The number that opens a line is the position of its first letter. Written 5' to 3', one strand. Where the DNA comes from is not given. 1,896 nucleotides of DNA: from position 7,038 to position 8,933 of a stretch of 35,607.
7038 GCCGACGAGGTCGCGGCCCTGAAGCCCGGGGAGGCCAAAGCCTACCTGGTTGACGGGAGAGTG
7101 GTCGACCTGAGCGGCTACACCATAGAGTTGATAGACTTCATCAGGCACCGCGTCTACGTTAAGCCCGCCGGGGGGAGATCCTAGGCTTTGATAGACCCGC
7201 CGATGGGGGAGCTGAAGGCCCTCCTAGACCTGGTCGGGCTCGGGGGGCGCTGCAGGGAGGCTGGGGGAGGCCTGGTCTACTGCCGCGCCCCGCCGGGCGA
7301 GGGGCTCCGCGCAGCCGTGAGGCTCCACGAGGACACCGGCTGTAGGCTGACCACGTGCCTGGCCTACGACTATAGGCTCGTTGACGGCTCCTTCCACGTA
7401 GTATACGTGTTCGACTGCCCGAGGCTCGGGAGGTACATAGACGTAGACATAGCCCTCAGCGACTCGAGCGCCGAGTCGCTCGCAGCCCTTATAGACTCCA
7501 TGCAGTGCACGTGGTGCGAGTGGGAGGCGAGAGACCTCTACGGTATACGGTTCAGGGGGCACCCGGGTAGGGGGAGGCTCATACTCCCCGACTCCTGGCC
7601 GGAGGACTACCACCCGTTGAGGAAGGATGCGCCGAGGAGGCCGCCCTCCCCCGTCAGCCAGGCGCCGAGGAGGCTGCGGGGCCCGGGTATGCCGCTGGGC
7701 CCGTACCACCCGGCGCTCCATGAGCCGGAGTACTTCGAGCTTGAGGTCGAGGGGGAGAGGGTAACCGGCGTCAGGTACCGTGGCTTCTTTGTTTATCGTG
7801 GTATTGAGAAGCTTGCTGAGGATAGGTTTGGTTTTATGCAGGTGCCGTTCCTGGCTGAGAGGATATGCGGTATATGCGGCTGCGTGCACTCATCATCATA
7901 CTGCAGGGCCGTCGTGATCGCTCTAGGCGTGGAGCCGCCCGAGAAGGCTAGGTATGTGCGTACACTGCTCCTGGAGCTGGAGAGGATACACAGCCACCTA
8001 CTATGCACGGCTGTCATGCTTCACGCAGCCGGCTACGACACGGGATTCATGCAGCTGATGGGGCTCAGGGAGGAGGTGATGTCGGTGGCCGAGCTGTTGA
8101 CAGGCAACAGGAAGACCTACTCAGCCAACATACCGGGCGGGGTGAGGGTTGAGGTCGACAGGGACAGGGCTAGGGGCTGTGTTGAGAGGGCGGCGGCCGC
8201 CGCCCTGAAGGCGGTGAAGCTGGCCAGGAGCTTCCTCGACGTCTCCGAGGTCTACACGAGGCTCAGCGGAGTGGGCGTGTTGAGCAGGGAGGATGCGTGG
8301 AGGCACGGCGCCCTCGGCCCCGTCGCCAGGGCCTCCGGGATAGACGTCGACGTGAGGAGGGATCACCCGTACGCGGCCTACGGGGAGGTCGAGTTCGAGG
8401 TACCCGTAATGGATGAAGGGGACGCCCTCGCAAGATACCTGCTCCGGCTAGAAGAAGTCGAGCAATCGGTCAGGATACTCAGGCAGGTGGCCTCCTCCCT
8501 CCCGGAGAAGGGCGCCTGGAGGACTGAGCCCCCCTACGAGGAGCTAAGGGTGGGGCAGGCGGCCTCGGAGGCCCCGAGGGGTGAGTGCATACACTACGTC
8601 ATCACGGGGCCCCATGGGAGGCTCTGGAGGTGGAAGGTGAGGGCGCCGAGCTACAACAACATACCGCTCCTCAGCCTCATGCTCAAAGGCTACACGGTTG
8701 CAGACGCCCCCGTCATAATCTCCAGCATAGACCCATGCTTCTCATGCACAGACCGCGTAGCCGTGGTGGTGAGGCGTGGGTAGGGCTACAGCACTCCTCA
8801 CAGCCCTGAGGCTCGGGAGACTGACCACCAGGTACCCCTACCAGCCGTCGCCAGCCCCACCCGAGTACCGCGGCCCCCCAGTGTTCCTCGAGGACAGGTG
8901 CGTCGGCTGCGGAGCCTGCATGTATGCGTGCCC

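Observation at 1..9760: CO-dehydrogenase module spliced into the middle of a hyc-ordered group-4 hydrogenase operon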

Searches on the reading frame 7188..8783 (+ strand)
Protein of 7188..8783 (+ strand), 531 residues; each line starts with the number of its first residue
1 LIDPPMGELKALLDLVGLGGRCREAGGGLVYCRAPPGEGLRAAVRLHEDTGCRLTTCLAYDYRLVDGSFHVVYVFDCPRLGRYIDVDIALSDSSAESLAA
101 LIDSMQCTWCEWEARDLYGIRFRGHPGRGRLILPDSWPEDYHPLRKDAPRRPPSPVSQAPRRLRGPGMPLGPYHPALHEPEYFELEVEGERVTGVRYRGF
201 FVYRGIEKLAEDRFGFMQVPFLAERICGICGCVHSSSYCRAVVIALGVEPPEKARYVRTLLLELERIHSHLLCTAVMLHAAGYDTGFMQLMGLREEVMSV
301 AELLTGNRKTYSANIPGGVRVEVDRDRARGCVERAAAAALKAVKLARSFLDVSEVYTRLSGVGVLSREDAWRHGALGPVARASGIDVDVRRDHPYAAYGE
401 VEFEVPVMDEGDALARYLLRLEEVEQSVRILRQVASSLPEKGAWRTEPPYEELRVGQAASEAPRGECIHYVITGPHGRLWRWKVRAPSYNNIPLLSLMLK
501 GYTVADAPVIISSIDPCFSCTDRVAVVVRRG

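Call 3: search_protein_families(library=pfam, proteins=[window:7188-8783:+])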
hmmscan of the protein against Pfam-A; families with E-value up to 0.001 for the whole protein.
window:7188-8783:+ (531 aa): 3 families
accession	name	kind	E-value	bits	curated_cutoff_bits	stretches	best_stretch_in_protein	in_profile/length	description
PF00346.24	Complex1_49kDa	-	3.9e-59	200.4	24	2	282-445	3-165/271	Respiratory-chain NADH dehydrogenase, 49 Kd subunit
PF00329.25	Complex1_30kDa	-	9.4e-18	65.4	22.5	1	42-151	11-121/124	Respiratory-chain NADH dehydrogenase, 30 Kd subunit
PF00374.24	NiFeSe_Hases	-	5.1e-11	42.7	25.8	1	204-272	1-68/508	Nickel-dependent hydrogenase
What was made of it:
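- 7188..8783 (+): [NiFe] hydrogenase large subunit, a NuoC-NuoD fusion (HycE/HyfG type). Pfam PF00329 + PF00346 + PF00374 (call 3).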

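Call 5: search_solved_structures(query=window:7188-8783:+, max_evalue=0.00001)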
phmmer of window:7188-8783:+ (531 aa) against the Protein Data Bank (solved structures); distinct sequences matched with E-value up to 0.00001: 92 (the best 60 are shown).
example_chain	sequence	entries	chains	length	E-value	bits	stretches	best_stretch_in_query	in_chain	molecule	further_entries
7z0s_E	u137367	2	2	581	3e-101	342.8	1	107-528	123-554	Formate hydrogenlyase subunit 5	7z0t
6cfw_L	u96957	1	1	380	2.3e-61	211.1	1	168-523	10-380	Membrane-bound hydrogenase subunit alpha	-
7q5y_B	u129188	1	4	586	2.2e-58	201.3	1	170-439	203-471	NADH-quinone oxidoreductase subunit C/D 2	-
6hum_H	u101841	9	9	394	6.8e-49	170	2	168-440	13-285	NAD(P)H-quinone oxidoreductase subunit H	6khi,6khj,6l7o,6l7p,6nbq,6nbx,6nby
6u8y_L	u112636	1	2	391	2.4e-48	168.1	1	170-522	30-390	NADH dehydrogenase subunit D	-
7p61_C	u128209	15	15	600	1.1e-44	156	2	169-449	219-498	NADH-quinone oxidoreductase subunit C/D | NADH-quinone oxidoreductase subunit CD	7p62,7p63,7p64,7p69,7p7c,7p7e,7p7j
7awt_D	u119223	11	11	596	2.8e-44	154.7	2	169-449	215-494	NADH-quinone oxidoreductase subunit C/D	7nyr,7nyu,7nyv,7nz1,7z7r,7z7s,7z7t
9taj_C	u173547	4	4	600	2.9e-44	154.7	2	169-449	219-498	NADH-quinone oxidoreductase subunit C/D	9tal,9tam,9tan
8ba0_D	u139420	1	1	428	1.2e-42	149.4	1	154-442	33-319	Complex I-49kD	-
8b9z_D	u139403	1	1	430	1.2e-42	149.3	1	154-442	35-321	Complex I-49kD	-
6g2j_D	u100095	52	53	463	1.4e-42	149.1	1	118-440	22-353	NADH dehydrogenase [ubiquinone] iron-sulfur protein 2, mitochondrial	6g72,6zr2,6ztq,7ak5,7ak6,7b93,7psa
8esw_S2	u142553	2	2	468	1.7e-42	148.8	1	154-442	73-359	Complex I-49kD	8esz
7wfg_H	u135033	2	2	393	2e-42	148.6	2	169-440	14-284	NAD(P)H-quinone oxidoreductase subunit H, chloroplastic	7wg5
6zk9_4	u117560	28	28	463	2.3e-42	148.4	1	119-440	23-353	Mitochondrial complex I, 49 kDa subunit | Mitochondrial complex I, ND4L subunit | Complex I-49kD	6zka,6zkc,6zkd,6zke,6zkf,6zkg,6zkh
7qsd_D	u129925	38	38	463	2.4e-42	148.4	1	118-440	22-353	NADH dehydrogenase [ubiquinone] iron-sulfur protein 2, mitochondrial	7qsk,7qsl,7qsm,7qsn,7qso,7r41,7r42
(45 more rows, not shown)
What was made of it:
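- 7188..8783 (+): Best solved match is HycE 7z0s_E at 3e-101 (call 5).
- On Group 4c (CooH-type CO hydrogenase): HycE is the best solved match (call 5).
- HycE is the best solved match: call 5. Its best solved match is HycE at 343 bits, against MBH at 211 bits (call 5).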

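Call 6: search_protein_families(library=ncbifam, proteins=[window:7188-8783:+])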
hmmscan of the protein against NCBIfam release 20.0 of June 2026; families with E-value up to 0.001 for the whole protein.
window:7188-8783:+ (531 aa): 26 families (the best 25 are shown)
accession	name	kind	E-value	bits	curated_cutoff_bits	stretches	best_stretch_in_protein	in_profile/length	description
NF004739.1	PRK06075.1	equivalog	5.1e-81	272.4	360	2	170-441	5-275/384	NADH-quinone oxidoreductase subunit D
TIGR01962.1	NuoD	equivalog_domain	1e-67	228.7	459.35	2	169-442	6-278/386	NADH dehydrogenase (quinone) subunit D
NF009808.0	PRK13292.1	equivalog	4.9e-62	209.9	1156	3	169-445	411-685/791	NADH-quinone oxidoreductase subunit B/C/D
NF008974.0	PRK12322.1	equivalog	1.8e-60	204.9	522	1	169-518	10-361/366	NADH-quinone oxidoreductase subunit D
NF040602.1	F420_dehyd_FpoD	exception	2.5e-60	204.5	600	1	169-523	11-372/372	F420H2 dehydrogenase subunit FpoD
NF008728.0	PRK11742.1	equivalog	3.7e-56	190.7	840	3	170-447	219-494/598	NADH-quinone oxidoreductase subunit C/D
NF005649.0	PRK07415.1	equivalog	5e-48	164.1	583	2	169-440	14-285/394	NAD(P)H-quinone oxidoreductase subunit H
TIGR03295.1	frhA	equivalog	1.9e-22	79.8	392.5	2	199-276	36-112/412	coenzyme F420 hydrogenase subunit alpha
NF033181.1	NiFeSe_hydrog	equivalog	2.6e-12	46.4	600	1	184-273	19-106/507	nickel-dependent hydrogenase large subunit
TIGR01961.1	NuoC_fam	subfamily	8.5e-11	42.4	122.45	1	55-149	28-119/122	NADH (or F420H2) dehydrogenase, subunit C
NF045518.1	H2_NiFeSe_large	exception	1.2e-10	40.8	780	1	184-273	19-106/485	NiFeSe hydrogenase large subunit HysA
NF004737.0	PRK06074.2-4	equivalog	3.7e-09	36.7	144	1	45-147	28-123/150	NADH-quinone oxidoreductase subunit C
NF005832.0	PRK07735.1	equivalog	6.4e-09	35.5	431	1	86-147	365-422/430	NADH-quinone oxidoreductase subunit C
NF005856.0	PRK07785.1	equivalog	7.4e-09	35.8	224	1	66-149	142-223/246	NADH-quinone oxidoreductase subunit C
NF007778.0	PRK10467.1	equivalog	1.2e-08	33.7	969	1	186-272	22-106/567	hydrogenase 2 large subunit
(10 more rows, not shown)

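Call 7: find_homologous_proteins(query=window:7188-8783:+, max_evalue=1e-30)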
Query window:7188-8783:+ (531 aa): 7087 proteins with E <= 1e-30 among 8000 candidates; the best 120 are listed.
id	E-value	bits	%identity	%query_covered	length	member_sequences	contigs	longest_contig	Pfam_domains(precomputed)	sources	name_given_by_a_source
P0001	0.0e+0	1225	100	100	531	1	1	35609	PF00374.25,PF00329.26,PF00346.25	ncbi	-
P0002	9.0e-282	954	79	100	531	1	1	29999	PF00374.25,PF00329.26,PF00346.25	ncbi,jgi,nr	ncbi:MAG: hydrogenase large subunit [Crenarchaeota archaeon]|nr:hydrogenase large subunit [Thermopro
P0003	9.2e-225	765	68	94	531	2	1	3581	PF00374.25,PF00329.26,PF00346.25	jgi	-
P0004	1.9e-209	715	64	90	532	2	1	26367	PF00374.25,PF00329.26,PF00346.25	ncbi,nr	ncbi:MAG: hydrogenase large subunit [Crenarchaeota archaeon]|nr:hydrogenase large subunit [Thermopro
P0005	9.6e-206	703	61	100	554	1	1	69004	PF00374.25,PF00329.26,PF00346.25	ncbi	-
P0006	1.4e-200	686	61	95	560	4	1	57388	PF00374.25,PF00329.26,PF00346.25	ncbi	-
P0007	8.4e-200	683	60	98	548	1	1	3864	PF00374.25,PF00329.26,PF00346.25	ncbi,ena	-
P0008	1.0e-198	679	58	96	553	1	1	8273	PF00374.25,PF00329.26,PF00346.25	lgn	-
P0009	1.3e-193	663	57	94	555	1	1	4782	PF00374.25,PF00329.26,PF00346.25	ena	-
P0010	3.1e-193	661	57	95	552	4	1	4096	PF00374.25,PF00329.26,PF00346.25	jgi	-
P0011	8.1e-175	601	52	98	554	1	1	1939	PF00374.25,PF00329.26,PF00346.25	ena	-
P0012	7.2e-153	528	50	98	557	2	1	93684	PF00374.25,PF00329.26,PF00346.25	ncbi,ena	-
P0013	2.3e-150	520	47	98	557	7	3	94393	PF00374.25,PF00329.26,PF00346.25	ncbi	-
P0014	6.0e-149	515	48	93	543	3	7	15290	PF00374.25,PF00329.26,PF00346.25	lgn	-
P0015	2.3e-148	513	46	98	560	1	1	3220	PF00374.25,PF00329.26,PF00346.25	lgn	-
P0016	2.7e-148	513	49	95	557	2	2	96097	PF00374.25,PF00329.26,PF00346.25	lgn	-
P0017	4.2e-148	512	50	91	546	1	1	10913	PF00374.25,PF00329.26,PF00346.25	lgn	-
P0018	5.1e-148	512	48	98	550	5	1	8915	PF00374.25,PF00329.26,PF00346.25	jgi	-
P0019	2.4e-147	510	49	94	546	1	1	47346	PF00374.25,PF00329.26,PF00346.25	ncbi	-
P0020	3.9e-147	509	50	91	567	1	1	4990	PF00374.25,PF00329.26,PF00346.25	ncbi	-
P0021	9.6e-147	508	52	90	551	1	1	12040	PF00374.25,PF00329.26,PF00346.25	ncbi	-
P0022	1.8e-146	507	48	93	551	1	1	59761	PF00374.25,PF00329.26,PF00346.25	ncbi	-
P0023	5.1e-146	505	51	90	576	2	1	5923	PF00374.25,PF00329.26,PF00346.25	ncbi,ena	-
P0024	8.0e-146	505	47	92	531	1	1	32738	PF00374.25,PF00329.26,PF00346.25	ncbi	-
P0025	1.3e-145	504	49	91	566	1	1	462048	PF00374.25,PF00329.26,PF00346.25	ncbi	-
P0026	2.1e-145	503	49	97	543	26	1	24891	PF00374.25,PF00329.26,PF00346.25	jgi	jgi:Ni,Fe-hydrogenase III large subunit/Ni,Fe-hydrogenase III component G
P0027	2.7e-145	503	50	89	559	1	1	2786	PF00374.25,PF00329.26,PF00346.25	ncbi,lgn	-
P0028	3.5e-145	503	50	94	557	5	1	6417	PF00374.25,PF00329.26,PF00346.25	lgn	-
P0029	4.6e-145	502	50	93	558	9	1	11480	PF00374.25,PF00329.26,PF00346.25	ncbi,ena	-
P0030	4.9e-145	502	49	94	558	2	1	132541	PF00374.25,PF00329.26,PF00346.25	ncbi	-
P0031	5.6e-145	502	47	95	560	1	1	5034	PF00374.25,PF00329.26,PF00346.25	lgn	-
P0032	7.4e-145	502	48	92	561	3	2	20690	PF00374.25,PF00329.26,PF00346.25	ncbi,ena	-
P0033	8.5e-145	501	48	92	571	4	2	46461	PF00374.25,PF00329.26,PF00346.25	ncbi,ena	-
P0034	1.0e-144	501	49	93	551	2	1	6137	PF00374.25,PF00329.26,PF00346.25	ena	-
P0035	1.1e-144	501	46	90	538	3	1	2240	PF00374.25,PF00329.26,PF00346.25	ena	-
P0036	1.2e-144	501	49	95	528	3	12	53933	PF00374.25,PF00329.26,PF00346.25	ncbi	ncbi:MAG: NADH-quinone oxidoreductase subunit C [Desulfurococcaceae archaeon]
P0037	1.4e-144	501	46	90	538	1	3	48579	PF00374.25,PF00329.26,PF00346.25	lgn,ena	-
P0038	2.0e-144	500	46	95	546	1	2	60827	PF00374.25,PF00329.26,PF00346.25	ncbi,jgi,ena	-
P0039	3.1e-144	500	46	90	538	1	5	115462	PF00374.25,PF00329.26,PF00346.25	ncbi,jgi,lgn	jgi:Ni,Fe-hydrogenase III large subunit/Ni,Fe-hydrogenase III component G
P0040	3.7e-144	499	47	91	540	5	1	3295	PF00374.25,PF00329.26,PF00346.25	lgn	-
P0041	4.8e-144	499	48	91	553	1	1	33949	PF00374.25,PF00329.26,PF00346.25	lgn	-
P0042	7.7e-144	498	47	93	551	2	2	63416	PF00374.25,PF00329.26,PF00346.25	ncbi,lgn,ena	-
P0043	8.8e-144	498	47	93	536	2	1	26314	PF00374.25,PF00329.26,PF00346.25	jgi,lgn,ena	-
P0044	9.3e-144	498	49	91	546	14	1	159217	PF00374.25,PF00329.26,PF00346.25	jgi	-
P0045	9.3e-144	498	47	94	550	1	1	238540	PF00374.25,PF00329.26,PF00346.25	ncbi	-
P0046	9.4e-144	498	49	99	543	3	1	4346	PF00374.25,PF00329.26,PF00346.25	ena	-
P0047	1.2e-143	498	46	90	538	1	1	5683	PF00374.25,PF00329.26,PF00346.25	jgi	-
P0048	1.3e-143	498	52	90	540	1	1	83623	PF00374.25,PF00329.26,PF00346.25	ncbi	ncbi:MAG: NADH-quinone oxidoreductase subunit C [Desulfurococcaceae archaeon]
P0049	3.6e-143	496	46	93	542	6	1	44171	PF00374.25,PF00329.26,PF00346.25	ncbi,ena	ncbi:hydrogenase large subunit [Palaeococcus sp. (in: euryarchaeotes)]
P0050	3.9e-143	496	47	94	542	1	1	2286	PF00374.25,PF00329.26,PF00346.25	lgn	-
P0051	5.3e-143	496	47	95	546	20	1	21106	PF00374.25,PF00329.26,PF00346.25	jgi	-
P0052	5.8e-143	495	47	95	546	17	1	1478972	PF00374.25,PF00329.26,PF00346.25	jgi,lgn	jgi:formate hydrogenlyase subunit 5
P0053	1.4e-142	494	48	98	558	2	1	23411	PF00374.25,PF00329.26,PF00346.25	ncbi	-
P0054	1.5e-142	494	48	92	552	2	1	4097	PF00374.25,PF00329.26,PF00346.25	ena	-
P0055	1.7e-142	494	48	91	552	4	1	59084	PF00374.25,PF00329.26,PF00346.25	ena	-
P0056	1.8e-142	494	48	94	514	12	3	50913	PF00374.25,PF00329.26,PF00346.25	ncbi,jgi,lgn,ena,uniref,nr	ncbi:MAG: hydrogenase large subunit [Thermoproteota archaeon]|jgi:Ni,Fe-hydrogenase III large subuni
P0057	1.9e-142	494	49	92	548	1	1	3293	PF00374.25,PF00329.26,PF00346.25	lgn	-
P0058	2.1e-142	494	47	91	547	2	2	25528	PF00374.25,PF00329.26,PF00346.25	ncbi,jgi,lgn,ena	-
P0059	2.2e-142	493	46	96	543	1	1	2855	PF00374.25,PF00329.26,PF00346.25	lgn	-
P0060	2.8e-142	493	47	97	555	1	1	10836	PF00374.25,PF00329.26,PF00346.25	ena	-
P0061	3.5e-142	493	48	96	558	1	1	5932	PF00374.25,PF00329.26,PF00346.25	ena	-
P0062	4.0e-142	493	47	93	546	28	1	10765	PF00374.25,PF00329.26,PF00346.25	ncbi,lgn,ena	-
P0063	4.4e-142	492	48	95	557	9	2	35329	PF00374.25,PF00329.26,PF00346.25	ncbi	-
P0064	5.6e-142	492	48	96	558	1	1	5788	PF00374.25,PF00329.26,PF00346.25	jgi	-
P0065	7.7e-142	492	48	93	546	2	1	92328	PF00374.25,PF00329.26,PF00346.25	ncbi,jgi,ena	-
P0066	1.2e-141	491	47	96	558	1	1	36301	PF00374.25,PF00329.26,PF00346.25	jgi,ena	-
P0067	1.2e-141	491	48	96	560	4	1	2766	PF00374.25,PF00329.26,PF00346.25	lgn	-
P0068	1.4e-141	491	47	92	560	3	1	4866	PF00374.25,PF00329.26,PF00346.25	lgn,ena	-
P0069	1.6e-141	491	49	92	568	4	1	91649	PF00374.25,PF00329.26,PF00346.25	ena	-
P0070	1.6e-141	491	48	90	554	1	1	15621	PF00374.25,PF00329.26,PF00346.25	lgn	-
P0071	1.7e-141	491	50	89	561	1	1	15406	PF00374.25,PF00329.26,PF00346.25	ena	-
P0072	2.1e-141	490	52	88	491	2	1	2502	PF00374.25,PF00329.26,PF00346.25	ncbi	ncbi:MAG: hydrogenase large subunit, partial [Thermoprotei archaeon]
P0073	2.6e-141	490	48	97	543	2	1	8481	PF00374.25,PF00329.26,PF00346.25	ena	-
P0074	2.7e-141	490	46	98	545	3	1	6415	PF00374.25,PF00329.26,PF00346.25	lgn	-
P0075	3.4e-141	490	46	93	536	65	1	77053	PF00374.25,PF00329.26,PF00346.25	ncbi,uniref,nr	ncbi:hydrogenase large subunit [Thermococcus sp. MV5]|uniref:NADH-quinone oxidoreductase subunit D-r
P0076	4.1e-141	489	47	95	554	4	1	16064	PF00374.25,PF00329.26,PF00346.25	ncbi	-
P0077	4.8e-141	489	47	96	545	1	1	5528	PF00374.25,PF00329.26,PF00346.25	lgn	-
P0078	5.1e-141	489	47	99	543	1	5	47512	PF00374.25,PF00329.26,PF00346.25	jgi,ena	-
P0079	5.5e-141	489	47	95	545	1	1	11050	PF00374.25,PF00329.26,PF00346.25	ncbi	ncbi:MAG: NADH-quinone oxidoreductase subunit C [Desulfurococcaceae archaeon]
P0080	5.6e-141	489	48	96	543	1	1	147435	PF00374.25,PF00329.26,PF00346.25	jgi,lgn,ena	-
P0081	5.6e-141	489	48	96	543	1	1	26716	PF00374.25,PF00329.26,PF00346.25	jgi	jgi:Ni,Fe-hydrogenase III large subunit/Ni,Fe-hydrogenase III component G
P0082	5.7e-141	489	47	99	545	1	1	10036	PF00374.25,PF00329.26,PF00346.25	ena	-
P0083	5.8e-141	489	46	95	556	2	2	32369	PF00374.25,PF00329.26,PF00346.25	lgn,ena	-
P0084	6.3e-141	489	48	99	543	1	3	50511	PF00374.25,PF00329.26,PF00346.25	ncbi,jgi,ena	-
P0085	6.7e-141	489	46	90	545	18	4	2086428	PF00374.25,PF00329.26,PF00346.25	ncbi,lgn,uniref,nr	ncbi:NADH-quinone oxidoreductase subunit C [Thermococcus sp. AM4]|uniref:hydrogenase large subunit n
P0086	8.3e-141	488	46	92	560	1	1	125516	PF00374.25,PF00329.26,PF00346.25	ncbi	-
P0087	9.4e-141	488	48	93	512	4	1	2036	PF00374.25,PF00329.26,PF00346.25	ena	-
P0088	1.1e-140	488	48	90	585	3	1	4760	PF00374.25,PF00329.26,PF00346.25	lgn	-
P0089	1.1e-140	488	48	92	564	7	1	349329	PF00374.25,PF00329.26,PF00346.25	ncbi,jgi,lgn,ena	-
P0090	1.1e-140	488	49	90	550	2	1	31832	PF00374.25,PF00329.26,PF00346.25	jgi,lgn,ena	-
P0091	1.2e-140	488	49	92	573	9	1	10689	PF00374.25,PF00329.26,PF00346.25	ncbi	-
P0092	1.3e-140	488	48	96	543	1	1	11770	PF00374.25,PF00329.26,PF00346.25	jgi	jgi:Ni,Fe-hydrogenase III large subunit/Ni,Fe-hydrogenase III component G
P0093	1.3e-140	488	48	96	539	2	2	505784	PF00374.25,PF00329.26,PF00346.25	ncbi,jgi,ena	-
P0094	1.8e-140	487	48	96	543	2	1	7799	PF00374.25,PF00329.26,PF00346.25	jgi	-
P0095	1.9e-140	487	45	99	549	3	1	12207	PF00374.25,PF00329.26,PF00346.25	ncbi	ncbi:MAG: NADH-quinone oxidoreductase subunit C [Sulfolobales archaeon]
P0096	2.0e-140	487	46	92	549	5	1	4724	PF00374.25,PF00329.26,PF00346.25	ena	-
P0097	2.1e-140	487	48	92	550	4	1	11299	PF00374.25,PF00329.26,PF00346.25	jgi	jgi:Ni,Fe-hydrogenase III large subunit/Ni,Fe-hydrogenase III component G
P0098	2.2e-140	487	48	92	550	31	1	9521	PF00374.25,PF00329.26,PF00346.25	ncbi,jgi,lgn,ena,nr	ncbi:MAG: NADH-quinone oxidoreductase subunit C [Desulfurococcaceae archaeon]|nr:NADH-quinone oxidor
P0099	2.5e-140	487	46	98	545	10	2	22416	PF00374.25,PF00329.26,PF00346.25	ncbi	ncbi:MAG: NADH-quinone oxidoreductase subunit C [Thermosphaera sp.]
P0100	2.8e-140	487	45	99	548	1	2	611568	PF00374.25,PF00329.26,PF00346.25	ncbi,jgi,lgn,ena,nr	ncbi:MAG: hydrogenase 3 large subunit [Desulfurococcales archaeon ex4484_58]|nr:MAG: hydrogenase 3 l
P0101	2.8e-140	487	48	96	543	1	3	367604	PF00374.25,PF00329.26,PF00346.25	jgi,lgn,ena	-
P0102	3.1e-140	486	49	92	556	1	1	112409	PF00374.25,PF00329.26,PF00346.25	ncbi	-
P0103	3.4e-140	486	48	95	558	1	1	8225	PF00374.25,PF00329.26,PF00346.25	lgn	-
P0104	3.6e-140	486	47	98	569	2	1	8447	PF00374.25,PF00329.26,PF00346.25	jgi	-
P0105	4.0e-140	486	49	91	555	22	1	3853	PF00374.25,PF00329.26,PF00346.25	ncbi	ncbi:MAG: NADH-quinone oxidoreductase subunit C [Desulfurococcaceae archaeon]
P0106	4.5e-140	486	47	97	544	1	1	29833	PF00374.25,PF00329.26,PF00346.25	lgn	-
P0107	7.7e-140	485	46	97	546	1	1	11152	PF00374.25,PF00329.26,PF00346.25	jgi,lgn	-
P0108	9.6e-140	485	48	95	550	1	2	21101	PF00374.25,PF00329.26,PF00346.25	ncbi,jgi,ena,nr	ncbi:MAG: hydrogenase large subunit [Thermoprotei archaeon]|nr:MAG: hydrogenase large subunit [Therm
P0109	1.0e-139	485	47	99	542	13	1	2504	PF00374.25,PF00329.26,PF00346.25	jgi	jgi:Ni,Fe-hydrogenase III large subunit/Ni,Fe-hydrogenase III component G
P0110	1.0e-139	485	47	99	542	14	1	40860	PF00374.25,PF00329.26,PF00346.25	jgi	jgi:Ni,Fe-hydrogenase III large subunit/Ni,Fe-hydrogenase III component G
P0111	1.2e-139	484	47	92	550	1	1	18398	PF00374.25,PF00329.26,PF00346.25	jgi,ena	-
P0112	1.3e-139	484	49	95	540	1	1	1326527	PF00374.25,PF00329.26,PF00346.25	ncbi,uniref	ncbi:hydrogenase large subunit [Thermogladius sp. 4427co]|uniref:hydrogenase large subunit n=1 Tax=T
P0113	1.4e-139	484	46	98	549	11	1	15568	PF00374.25,PF00329.26,PF00346.25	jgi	-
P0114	1.4e-139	484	49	90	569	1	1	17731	PF00374.25,PF00329.26,PF00346.25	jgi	-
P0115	1.6e-139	484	48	95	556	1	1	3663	PF00374.25,PF00329.26,PF00346.25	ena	-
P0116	1.7e-139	484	48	96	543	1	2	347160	PF00374.25,PF00329.26,PF00346.25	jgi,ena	-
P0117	1.8e-139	484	47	95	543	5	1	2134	PF00374.25,PF00329.26,PF00346.25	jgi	-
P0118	1.8e-139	484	48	91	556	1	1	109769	PF00374.25,PF00329.26,PF00346.25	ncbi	-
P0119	1.9e-139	484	44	97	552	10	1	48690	PF00374.25,PF00329.26,PF00346.25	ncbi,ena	-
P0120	1.9e-139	484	47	95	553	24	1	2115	PF00374.25,PF00329.26,PF00346.25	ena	-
